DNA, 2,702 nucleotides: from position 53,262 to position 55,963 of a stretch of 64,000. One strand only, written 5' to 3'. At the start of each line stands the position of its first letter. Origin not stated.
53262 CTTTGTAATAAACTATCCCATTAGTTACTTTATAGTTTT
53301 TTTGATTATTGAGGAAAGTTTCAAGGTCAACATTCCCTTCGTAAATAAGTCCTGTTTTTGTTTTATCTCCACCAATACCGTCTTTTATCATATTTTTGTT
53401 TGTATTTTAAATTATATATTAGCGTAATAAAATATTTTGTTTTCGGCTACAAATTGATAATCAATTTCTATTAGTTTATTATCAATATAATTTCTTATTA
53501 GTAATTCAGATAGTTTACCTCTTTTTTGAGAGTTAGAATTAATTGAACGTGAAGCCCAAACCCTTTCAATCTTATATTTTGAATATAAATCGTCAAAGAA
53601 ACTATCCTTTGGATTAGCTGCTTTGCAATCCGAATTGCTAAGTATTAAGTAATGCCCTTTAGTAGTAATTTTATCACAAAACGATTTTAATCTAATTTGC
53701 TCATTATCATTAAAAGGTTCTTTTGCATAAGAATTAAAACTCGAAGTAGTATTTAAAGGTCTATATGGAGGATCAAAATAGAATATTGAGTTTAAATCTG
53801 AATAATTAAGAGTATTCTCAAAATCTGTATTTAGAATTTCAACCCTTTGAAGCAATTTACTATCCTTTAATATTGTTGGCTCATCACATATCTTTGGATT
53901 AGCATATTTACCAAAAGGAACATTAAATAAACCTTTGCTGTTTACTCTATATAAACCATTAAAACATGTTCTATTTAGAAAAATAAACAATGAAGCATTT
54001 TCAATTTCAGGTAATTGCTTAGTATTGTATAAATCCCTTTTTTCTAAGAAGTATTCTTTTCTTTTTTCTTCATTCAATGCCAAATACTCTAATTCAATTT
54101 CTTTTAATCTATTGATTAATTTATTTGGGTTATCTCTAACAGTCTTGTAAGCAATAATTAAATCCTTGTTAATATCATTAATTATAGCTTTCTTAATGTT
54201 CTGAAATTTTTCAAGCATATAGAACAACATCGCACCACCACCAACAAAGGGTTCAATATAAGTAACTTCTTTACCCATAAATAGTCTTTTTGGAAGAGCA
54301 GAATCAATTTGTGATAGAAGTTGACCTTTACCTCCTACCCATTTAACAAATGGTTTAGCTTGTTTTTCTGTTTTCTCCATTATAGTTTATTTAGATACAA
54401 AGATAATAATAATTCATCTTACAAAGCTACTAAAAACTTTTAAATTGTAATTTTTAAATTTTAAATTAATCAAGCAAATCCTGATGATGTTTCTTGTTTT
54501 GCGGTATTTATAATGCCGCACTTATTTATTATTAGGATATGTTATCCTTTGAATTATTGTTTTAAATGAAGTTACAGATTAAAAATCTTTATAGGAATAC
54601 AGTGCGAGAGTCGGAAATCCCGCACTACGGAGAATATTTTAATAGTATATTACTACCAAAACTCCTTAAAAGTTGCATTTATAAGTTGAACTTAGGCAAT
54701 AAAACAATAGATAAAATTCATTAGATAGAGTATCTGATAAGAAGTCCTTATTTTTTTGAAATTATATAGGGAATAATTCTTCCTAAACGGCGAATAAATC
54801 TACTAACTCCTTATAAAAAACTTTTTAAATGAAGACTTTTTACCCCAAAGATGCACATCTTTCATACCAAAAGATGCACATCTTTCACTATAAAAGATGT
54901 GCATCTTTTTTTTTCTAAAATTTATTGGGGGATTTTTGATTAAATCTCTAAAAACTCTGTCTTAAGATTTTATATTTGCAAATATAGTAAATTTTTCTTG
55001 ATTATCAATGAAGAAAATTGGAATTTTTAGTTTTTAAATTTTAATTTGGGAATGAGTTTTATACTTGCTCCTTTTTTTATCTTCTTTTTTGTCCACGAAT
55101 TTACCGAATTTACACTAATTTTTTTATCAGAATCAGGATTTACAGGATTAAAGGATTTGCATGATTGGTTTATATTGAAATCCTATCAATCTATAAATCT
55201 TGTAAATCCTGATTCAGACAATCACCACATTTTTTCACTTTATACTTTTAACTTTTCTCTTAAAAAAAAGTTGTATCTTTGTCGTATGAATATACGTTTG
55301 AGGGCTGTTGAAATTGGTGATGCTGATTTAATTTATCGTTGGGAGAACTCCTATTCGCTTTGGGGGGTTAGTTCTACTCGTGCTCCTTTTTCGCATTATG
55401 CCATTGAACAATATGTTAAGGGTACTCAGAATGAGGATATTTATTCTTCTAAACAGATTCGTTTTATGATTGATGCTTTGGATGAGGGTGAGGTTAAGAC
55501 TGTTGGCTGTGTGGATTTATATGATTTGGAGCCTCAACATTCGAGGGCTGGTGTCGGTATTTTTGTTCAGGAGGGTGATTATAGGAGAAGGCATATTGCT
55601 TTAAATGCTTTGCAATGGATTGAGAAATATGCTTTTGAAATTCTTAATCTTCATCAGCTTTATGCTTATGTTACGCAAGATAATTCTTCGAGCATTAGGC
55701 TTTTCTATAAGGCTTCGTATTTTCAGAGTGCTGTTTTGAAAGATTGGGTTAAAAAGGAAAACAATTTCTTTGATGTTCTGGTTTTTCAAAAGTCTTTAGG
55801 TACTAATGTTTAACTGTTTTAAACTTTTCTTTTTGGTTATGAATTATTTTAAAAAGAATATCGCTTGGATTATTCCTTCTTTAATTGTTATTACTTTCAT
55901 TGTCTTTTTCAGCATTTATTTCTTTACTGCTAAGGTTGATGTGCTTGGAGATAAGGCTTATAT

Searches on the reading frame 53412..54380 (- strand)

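Call 14: search_protein_families(library=pfam, proteins=[window:53412-54380:-])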
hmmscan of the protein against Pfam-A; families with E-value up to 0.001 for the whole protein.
window:53412-54380:- (322 aa): 1 family
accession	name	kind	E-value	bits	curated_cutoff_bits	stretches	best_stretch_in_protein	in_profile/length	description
PF02086.21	MethyltransfD12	-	5e-64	216.9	22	1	14-280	1-253/253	D12 class N6 adenine-specific DNA methyltransferase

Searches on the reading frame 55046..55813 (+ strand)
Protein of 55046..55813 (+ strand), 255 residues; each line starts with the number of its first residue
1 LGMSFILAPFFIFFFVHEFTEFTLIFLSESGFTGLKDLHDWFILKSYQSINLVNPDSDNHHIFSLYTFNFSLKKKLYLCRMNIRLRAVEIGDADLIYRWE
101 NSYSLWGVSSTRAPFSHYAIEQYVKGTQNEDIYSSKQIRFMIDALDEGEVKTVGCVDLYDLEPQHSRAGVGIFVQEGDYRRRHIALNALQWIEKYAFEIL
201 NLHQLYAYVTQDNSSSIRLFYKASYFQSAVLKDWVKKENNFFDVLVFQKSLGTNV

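Call 14: search_protein_families(library=pfam, proteins=[window:55046-55813:+])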
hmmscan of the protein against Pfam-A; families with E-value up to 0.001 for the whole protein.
window:55046-55813:+ (255 aa): 3 families
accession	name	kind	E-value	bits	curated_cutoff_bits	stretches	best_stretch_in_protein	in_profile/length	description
PF13302.13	Acetyltransf_3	-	4e-12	47.4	25.4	1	83-222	2-134/138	Acetyltransferase (GNAT) domain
PF00583.31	Acetyltransf_1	-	1.3e-07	32.3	20.7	1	134-222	29-113/116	Acetyltransferase (GNAT) family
PF13420.13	Acetyltransf_4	-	1.4e-06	28.9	24.3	1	85-245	1-154/155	Acetyltransferase (GNAT) domain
